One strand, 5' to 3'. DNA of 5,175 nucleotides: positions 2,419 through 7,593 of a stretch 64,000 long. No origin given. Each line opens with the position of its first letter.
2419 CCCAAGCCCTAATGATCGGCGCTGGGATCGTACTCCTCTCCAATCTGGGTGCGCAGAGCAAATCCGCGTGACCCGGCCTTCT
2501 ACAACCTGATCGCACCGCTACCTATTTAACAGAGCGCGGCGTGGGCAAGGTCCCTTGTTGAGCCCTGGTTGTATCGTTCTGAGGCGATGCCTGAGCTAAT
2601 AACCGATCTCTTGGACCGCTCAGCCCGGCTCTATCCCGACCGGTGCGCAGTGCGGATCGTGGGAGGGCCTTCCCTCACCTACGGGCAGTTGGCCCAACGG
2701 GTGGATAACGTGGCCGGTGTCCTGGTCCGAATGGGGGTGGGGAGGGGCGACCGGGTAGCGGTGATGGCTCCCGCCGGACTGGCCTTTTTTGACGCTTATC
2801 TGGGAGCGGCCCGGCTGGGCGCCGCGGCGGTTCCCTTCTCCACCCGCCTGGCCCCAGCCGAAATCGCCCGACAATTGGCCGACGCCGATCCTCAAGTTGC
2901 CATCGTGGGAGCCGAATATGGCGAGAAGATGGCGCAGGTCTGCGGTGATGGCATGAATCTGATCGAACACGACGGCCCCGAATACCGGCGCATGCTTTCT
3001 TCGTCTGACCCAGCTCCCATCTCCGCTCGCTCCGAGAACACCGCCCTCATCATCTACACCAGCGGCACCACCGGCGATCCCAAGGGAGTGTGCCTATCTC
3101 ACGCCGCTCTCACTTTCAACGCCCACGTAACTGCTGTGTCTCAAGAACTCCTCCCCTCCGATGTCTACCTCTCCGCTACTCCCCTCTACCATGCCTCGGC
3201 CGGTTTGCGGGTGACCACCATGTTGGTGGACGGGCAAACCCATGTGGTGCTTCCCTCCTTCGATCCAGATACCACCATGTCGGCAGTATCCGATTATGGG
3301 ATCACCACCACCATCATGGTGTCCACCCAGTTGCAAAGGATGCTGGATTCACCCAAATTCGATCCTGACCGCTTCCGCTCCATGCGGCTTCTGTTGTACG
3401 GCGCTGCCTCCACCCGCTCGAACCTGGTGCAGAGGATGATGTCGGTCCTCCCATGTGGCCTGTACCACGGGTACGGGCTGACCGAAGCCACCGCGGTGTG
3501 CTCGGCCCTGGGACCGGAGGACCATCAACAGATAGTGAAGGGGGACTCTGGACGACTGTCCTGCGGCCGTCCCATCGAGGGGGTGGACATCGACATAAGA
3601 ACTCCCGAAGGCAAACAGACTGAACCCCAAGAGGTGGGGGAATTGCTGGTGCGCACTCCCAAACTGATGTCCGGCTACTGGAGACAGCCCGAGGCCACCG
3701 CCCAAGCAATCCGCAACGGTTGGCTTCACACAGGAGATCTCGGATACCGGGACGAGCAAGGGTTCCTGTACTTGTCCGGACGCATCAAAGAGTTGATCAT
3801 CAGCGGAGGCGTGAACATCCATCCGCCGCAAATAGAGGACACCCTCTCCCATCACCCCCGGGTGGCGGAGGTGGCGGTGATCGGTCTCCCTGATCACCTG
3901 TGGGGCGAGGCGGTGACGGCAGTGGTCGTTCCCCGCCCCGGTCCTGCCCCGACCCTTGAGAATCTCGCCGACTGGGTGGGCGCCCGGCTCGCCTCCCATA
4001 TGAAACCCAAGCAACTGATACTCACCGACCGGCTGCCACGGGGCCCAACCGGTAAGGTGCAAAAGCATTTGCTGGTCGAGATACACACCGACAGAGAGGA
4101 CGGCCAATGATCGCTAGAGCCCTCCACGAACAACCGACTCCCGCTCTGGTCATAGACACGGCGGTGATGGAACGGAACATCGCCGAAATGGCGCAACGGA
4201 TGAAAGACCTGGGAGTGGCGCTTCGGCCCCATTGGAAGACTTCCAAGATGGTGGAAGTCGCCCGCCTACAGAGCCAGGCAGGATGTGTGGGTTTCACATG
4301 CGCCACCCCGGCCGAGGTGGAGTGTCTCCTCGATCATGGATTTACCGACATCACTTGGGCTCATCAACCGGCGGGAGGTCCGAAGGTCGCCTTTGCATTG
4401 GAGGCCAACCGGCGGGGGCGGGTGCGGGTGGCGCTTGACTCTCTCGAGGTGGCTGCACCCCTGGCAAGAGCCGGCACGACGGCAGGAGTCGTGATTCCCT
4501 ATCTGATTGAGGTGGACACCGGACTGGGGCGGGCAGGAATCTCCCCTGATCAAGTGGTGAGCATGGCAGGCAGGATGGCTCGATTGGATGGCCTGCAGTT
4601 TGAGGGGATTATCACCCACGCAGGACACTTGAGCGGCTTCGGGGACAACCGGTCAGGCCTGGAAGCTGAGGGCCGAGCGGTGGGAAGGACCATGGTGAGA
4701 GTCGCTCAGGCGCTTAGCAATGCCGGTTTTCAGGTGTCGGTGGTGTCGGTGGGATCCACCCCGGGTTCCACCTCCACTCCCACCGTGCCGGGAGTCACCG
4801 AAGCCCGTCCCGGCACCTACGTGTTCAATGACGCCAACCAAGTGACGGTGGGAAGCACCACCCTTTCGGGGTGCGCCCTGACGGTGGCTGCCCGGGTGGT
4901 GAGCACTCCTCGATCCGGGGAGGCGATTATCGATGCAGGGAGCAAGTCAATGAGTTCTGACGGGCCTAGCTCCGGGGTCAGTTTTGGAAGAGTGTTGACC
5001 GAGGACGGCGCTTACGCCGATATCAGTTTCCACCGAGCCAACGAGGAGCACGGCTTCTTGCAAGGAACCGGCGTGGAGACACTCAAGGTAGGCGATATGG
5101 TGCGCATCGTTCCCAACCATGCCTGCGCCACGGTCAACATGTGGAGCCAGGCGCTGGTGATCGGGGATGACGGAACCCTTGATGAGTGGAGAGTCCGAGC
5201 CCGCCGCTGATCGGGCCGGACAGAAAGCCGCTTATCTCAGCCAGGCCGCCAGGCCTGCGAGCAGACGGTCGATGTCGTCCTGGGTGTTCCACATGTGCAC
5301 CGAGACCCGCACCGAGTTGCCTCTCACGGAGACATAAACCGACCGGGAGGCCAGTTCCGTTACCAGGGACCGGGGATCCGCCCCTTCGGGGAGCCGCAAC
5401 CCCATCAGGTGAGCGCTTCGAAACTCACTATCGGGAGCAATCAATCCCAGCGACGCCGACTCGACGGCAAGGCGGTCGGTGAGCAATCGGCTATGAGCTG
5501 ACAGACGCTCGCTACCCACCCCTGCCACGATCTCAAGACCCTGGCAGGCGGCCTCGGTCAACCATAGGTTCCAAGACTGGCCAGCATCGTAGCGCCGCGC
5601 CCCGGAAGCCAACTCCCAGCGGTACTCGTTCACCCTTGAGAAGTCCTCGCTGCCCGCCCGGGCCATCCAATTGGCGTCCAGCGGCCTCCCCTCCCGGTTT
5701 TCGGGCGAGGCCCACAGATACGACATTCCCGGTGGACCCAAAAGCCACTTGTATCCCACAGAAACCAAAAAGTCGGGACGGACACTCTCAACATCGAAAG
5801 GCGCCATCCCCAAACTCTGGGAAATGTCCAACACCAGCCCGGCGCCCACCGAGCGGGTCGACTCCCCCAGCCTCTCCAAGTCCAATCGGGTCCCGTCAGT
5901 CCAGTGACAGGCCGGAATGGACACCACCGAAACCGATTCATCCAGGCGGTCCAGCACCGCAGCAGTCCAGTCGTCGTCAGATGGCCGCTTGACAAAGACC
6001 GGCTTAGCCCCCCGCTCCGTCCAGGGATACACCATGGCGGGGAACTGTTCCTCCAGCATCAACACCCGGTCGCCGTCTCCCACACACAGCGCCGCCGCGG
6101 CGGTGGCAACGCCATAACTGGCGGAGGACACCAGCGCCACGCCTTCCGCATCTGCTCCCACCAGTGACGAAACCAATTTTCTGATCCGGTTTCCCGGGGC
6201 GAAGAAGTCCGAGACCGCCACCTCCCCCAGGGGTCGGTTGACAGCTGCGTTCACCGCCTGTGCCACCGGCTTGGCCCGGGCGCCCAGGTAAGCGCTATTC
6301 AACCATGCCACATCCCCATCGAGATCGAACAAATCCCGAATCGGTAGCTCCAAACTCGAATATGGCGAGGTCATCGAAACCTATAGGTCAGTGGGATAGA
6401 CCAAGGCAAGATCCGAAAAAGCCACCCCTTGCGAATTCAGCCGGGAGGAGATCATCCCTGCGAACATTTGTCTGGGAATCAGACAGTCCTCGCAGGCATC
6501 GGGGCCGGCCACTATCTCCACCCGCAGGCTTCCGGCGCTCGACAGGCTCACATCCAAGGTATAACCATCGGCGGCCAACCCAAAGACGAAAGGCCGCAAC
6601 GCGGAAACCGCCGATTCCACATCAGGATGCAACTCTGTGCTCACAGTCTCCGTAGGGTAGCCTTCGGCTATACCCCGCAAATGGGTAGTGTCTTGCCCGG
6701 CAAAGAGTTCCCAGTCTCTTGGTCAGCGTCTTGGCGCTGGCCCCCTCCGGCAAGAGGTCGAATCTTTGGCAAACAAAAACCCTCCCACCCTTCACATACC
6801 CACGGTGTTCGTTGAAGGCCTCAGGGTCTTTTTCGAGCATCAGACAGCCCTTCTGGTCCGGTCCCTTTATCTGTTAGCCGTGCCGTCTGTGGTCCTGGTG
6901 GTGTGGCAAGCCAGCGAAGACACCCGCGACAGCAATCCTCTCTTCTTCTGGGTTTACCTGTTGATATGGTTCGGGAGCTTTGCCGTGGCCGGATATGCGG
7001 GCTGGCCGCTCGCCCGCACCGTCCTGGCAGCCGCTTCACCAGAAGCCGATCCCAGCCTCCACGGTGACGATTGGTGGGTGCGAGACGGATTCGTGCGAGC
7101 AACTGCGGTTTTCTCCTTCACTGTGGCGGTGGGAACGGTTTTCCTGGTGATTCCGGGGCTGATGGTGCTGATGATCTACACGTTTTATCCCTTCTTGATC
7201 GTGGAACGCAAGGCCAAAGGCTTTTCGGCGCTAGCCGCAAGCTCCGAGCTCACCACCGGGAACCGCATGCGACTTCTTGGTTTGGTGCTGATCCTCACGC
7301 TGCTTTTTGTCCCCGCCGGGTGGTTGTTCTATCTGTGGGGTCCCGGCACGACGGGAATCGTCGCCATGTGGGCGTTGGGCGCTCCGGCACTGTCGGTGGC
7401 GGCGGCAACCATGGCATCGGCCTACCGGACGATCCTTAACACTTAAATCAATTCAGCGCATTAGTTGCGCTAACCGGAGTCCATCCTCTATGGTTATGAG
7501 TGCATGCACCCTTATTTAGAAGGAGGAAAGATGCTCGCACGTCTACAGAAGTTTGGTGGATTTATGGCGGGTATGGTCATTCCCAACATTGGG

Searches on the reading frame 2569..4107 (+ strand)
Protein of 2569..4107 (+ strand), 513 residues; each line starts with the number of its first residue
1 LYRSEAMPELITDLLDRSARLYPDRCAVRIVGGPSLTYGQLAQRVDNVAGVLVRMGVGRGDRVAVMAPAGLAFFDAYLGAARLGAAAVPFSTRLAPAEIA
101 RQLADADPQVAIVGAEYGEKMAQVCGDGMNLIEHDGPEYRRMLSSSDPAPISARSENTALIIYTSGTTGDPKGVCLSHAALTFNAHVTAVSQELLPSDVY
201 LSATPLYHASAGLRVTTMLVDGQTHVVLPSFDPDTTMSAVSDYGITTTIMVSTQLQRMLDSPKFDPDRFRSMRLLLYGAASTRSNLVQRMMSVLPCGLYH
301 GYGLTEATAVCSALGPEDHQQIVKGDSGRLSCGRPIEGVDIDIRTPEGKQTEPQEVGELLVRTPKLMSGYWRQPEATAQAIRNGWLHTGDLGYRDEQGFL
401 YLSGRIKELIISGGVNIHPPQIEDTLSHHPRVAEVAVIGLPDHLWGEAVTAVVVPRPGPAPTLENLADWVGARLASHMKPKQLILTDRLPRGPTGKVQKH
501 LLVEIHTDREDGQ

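Call 36: search_protein_families(library=pfam, proteins=[window:2569-4107:+], max_evalue=0.001)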
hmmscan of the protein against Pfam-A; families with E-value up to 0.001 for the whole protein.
window:2569-4107:+ (513 aa): 2 families
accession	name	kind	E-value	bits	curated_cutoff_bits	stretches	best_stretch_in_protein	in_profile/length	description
PF00501.34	AMP-binding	-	1.4e-79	268.1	29.9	1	15-371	1-384/384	AMP-binding enzyme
PF13193.12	AMP-binding_C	-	4e-19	69.7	24.5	1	421-496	1-76/76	AMP-binding enzyme C-terminal domain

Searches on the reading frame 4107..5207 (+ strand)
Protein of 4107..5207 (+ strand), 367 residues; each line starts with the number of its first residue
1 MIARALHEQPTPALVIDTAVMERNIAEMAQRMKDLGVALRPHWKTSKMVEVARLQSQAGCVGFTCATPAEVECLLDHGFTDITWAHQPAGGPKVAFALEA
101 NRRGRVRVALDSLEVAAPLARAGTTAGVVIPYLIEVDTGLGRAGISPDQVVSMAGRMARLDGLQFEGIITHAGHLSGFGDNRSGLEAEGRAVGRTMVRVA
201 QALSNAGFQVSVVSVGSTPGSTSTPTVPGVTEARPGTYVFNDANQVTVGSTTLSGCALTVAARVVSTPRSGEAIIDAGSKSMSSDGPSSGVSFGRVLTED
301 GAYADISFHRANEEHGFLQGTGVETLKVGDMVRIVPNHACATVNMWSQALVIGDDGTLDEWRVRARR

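Call 36: search_protein_families(library=pfam, proteins=[window:4107-5207:+], max_evalue=0.001)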
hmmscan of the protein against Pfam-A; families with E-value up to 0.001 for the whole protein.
window:4107-5207:+ (367 aa): 2 families
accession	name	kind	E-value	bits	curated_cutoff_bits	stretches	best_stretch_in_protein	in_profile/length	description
PF01168.26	Ala_racemase_N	-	1.8e-27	96.9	24.1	1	16-240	1-216/220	Alanine racemase, N-terminal domain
PF14031.13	D-ser_dehydrat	-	2.1e-26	92.8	22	1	257-352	1-97/97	Putative serine dehydratase domain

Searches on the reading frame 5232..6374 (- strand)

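Call 36: search_protein_families(library=pfam, proteins=[window:5232-6374:-], max_evalue=0.001)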
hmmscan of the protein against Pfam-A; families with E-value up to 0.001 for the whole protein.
window:5232-6374:- (380 aa): 2 families
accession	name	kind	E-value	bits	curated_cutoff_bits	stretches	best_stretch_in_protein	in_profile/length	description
PF00266.25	Aminotran_5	-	7.8e-22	78.2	21.5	1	55-371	39-371/371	Aminotransferase class-V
PF01041.23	DegT_DnrJ_EryC1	-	0.0007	19.3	19.8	0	52-129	14-92/360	DegT/DnrJ/EryC1/StrS aminotransferase family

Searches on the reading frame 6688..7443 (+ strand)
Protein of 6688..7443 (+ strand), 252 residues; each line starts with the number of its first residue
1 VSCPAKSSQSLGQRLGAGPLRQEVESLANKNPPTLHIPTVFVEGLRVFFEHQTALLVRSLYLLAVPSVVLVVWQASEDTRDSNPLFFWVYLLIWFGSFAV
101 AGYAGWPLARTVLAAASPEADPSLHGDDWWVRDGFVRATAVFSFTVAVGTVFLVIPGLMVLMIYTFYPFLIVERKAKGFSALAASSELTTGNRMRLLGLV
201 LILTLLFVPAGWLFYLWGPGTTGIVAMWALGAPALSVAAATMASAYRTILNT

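Call 36: search_protein_families(library=pfam, proteins=[window:6688-7443:+], max_evalue=0.001)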
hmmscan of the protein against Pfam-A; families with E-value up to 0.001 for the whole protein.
window:6688-7443:+ (252 aa): 1 family
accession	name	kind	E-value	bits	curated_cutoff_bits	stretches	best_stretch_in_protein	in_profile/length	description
PF06790.16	UPF0259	-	4.9e-05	23.7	31.4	1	142-205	140-202/248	Uncharacterised protein family (UPF0259)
